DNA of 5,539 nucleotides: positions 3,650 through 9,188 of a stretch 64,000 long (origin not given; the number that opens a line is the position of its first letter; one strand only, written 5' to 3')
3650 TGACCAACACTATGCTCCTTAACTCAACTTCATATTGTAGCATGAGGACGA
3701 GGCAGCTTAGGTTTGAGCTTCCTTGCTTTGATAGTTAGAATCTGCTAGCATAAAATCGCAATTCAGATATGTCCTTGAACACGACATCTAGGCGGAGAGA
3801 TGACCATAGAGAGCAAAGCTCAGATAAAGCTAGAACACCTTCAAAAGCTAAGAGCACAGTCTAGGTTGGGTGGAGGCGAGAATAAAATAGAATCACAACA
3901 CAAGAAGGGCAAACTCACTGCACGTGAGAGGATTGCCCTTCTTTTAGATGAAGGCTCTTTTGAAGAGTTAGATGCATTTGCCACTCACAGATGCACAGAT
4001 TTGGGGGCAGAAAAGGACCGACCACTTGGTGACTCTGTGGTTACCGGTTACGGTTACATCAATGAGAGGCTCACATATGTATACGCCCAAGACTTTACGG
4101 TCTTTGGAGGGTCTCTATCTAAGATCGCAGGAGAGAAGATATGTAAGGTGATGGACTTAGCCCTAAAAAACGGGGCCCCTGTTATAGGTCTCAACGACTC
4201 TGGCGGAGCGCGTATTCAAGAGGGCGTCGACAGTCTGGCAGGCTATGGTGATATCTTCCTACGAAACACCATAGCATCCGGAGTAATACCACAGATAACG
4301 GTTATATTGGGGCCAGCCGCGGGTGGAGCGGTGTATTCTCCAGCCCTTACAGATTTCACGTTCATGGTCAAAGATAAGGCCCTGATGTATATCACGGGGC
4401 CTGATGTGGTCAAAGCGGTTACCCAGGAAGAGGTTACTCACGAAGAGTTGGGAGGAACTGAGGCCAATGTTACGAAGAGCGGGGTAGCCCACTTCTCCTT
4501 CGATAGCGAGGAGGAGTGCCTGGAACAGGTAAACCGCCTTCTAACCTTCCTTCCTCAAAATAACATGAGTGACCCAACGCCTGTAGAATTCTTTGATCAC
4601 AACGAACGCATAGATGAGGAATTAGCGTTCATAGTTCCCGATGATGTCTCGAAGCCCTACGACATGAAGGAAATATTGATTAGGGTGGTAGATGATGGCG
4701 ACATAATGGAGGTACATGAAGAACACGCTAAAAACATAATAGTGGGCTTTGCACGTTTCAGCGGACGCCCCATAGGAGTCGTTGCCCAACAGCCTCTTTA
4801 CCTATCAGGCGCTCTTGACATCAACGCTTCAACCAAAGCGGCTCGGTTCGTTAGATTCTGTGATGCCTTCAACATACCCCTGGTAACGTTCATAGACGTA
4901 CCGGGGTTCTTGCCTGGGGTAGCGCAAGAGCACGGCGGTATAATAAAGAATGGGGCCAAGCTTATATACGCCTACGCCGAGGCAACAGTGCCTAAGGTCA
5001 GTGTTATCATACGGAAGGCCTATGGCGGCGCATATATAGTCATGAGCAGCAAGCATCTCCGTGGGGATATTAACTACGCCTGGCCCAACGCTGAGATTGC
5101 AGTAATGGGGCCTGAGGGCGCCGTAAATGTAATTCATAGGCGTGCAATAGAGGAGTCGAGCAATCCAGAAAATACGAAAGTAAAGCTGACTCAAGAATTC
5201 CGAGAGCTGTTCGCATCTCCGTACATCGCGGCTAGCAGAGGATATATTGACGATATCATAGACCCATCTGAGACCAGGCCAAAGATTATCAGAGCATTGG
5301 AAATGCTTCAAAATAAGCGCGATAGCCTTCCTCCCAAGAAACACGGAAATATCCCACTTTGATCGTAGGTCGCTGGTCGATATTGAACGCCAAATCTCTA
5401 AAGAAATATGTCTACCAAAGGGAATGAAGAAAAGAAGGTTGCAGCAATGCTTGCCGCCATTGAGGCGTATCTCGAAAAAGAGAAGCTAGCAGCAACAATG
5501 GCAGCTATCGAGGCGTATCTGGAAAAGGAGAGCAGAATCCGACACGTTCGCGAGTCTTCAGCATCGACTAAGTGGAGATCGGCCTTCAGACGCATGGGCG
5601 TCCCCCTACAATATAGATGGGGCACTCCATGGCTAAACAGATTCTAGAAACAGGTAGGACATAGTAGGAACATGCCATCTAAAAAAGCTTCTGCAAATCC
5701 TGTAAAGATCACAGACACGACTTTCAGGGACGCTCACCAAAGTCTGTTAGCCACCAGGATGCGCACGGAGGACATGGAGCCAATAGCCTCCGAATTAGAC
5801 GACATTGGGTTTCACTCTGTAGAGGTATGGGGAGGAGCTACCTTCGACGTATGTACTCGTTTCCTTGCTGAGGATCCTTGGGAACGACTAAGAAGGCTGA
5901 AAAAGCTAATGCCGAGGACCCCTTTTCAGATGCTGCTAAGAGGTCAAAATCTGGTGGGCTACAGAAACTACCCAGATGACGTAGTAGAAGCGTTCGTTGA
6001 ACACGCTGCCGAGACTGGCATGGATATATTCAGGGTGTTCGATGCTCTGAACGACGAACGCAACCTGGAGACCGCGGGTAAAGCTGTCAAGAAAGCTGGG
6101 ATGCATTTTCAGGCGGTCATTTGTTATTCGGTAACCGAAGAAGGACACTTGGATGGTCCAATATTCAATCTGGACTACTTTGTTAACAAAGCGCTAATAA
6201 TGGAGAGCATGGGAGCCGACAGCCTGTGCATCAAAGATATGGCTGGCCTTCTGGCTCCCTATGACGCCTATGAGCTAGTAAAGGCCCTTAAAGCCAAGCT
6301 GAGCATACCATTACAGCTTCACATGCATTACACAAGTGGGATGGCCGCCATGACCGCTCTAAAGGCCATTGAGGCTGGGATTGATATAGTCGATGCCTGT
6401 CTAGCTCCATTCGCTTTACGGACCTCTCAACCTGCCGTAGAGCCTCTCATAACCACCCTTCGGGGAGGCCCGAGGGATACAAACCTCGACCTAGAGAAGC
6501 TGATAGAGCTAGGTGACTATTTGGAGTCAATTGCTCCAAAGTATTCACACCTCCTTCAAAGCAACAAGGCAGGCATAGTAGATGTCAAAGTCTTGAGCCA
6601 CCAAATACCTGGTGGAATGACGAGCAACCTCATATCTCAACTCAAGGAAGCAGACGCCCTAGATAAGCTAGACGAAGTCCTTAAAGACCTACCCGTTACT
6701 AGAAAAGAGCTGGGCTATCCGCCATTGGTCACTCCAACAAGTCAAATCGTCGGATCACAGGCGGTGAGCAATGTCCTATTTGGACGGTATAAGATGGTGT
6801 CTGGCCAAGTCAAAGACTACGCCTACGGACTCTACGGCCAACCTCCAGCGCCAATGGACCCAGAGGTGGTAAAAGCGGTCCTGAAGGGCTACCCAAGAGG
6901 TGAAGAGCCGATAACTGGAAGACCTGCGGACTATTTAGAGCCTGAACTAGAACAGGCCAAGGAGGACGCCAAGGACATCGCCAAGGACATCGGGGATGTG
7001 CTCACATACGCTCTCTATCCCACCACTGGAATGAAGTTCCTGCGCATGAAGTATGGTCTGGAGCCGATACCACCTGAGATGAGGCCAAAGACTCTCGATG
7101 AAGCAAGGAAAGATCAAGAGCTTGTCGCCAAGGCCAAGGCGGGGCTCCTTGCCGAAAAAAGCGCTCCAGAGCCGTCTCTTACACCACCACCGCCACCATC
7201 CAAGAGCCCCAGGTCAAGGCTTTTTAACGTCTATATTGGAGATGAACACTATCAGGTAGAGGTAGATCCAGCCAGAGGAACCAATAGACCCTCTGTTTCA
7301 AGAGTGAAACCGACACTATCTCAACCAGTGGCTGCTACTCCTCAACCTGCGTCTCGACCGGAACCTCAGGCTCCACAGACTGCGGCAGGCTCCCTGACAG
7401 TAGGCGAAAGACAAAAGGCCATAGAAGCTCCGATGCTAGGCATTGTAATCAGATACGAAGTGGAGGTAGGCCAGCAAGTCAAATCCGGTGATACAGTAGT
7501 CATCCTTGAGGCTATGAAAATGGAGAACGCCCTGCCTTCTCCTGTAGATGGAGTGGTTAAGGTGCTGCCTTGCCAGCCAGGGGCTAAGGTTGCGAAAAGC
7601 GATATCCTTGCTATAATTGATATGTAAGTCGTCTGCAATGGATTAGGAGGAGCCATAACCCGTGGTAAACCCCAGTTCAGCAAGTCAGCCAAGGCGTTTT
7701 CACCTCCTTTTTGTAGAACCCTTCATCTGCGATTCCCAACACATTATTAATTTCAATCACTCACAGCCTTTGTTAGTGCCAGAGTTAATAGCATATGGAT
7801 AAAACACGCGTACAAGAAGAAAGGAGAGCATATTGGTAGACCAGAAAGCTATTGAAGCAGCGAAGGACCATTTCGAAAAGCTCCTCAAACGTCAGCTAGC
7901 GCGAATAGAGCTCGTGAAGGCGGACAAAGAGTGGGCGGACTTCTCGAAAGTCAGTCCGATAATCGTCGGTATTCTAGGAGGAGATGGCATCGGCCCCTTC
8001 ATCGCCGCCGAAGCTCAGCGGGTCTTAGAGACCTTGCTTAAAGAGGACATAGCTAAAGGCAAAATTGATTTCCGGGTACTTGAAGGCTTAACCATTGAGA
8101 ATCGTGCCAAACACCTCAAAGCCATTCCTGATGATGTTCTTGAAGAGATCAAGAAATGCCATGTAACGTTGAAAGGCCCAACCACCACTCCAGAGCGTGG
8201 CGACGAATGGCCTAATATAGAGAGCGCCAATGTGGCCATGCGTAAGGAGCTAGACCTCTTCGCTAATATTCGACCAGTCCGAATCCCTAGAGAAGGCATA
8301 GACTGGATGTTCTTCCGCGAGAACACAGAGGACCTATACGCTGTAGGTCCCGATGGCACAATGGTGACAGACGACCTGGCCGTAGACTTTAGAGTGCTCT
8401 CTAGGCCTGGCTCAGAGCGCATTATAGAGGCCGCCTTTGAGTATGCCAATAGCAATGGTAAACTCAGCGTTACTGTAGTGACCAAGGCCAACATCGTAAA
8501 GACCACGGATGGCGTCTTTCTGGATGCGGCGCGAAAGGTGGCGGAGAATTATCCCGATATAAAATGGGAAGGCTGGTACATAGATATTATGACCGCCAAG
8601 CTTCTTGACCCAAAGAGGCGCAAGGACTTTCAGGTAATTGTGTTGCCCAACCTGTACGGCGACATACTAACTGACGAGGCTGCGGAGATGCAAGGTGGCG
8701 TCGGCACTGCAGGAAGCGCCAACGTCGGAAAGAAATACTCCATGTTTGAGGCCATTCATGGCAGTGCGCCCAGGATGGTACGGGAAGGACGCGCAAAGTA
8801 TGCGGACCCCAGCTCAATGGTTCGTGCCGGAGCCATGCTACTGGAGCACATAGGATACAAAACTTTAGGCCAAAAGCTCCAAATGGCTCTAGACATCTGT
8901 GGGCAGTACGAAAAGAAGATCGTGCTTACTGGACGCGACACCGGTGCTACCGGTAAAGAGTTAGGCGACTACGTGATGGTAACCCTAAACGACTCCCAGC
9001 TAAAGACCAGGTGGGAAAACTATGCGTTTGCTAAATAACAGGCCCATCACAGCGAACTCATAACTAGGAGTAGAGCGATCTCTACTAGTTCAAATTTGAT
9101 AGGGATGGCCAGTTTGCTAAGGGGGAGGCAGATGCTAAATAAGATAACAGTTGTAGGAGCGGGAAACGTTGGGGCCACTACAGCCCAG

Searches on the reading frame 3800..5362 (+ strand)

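Call 85: search_protein_families(library=pfam, proteins=[window:3800-5362:+], max_evalue=0.00001)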
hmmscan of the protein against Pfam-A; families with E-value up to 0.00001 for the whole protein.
window:3800-5362:+ (520 aa): 2 families
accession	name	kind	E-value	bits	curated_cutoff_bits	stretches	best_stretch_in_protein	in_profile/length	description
PF01039.27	Carboxyl_trans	-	7.6e-189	628.8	22.3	1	33-518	2-493/493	Carboxyl transferase domain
PF03255.19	ACCA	-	3.7e-13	49.8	23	1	312-460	93-245/310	Acetyl co-enzyme A carboxylase carboxyltransferase-like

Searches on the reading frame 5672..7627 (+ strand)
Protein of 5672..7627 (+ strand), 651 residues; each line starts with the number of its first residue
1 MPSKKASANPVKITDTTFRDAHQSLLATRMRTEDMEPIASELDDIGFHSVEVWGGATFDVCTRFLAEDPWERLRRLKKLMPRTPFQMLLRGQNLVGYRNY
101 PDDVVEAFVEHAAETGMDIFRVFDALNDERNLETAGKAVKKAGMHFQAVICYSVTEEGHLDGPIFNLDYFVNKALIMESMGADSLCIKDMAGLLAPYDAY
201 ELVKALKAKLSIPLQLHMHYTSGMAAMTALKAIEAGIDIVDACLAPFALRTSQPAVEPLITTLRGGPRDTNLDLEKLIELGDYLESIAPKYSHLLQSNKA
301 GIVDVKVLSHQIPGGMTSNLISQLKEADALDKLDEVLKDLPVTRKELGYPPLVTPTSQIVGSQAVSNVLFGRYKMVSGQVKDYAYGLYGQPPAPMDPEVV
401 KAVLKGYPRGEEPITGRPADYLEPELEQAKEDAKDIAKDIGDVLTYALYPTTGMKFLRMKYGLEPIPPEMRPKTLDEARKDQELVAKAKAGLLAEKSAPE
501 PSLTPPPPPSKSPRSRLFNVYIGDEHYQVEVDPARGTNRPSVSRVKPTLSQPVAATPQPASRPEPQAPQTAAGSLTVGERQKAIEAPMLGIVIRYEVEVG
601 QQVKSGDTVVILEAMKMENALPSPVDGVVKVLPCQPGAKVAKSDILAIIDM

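Call 85: search_protein_families(library=pfam, proteins=[window:5672-7627:+], max_evalue=0.00001)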
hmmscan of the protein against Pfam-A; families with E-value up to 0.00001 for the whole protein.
window:5672-7627:+ (651 aa): 3 families
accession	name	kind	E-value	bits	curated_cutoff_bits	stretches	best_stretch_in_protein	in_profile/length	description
PF02436.23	PYC_OADA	-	8e-51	173.1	27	1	307-467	1-171/201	Conserved carboxylase domain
PF00682.25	HMGL-like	-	4e-20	72.8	29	1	168-282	142-258/260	HMGL-like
PF00364.28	Biotin_lipoyl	-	1.1e-16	60.8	22.1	1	583-649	2-73/73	Biotin-requiring enzyme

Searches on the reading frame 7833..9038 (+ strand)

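Call 85: search_protein_families(library=pfam, proteins=[window:7833-9038:+], max_evalue=0.00001)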
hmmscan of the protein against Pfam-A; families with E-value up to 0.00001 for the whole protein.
window:7833-9038:+ (401 aa): 1 family
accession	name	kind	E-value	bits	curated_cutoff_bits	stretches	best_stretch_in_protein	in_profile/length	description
PF00180.25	Iso_dh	-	1e-66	226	27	1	45-354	2-320/348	Isocitrate/isopropylmalate dehydrogenase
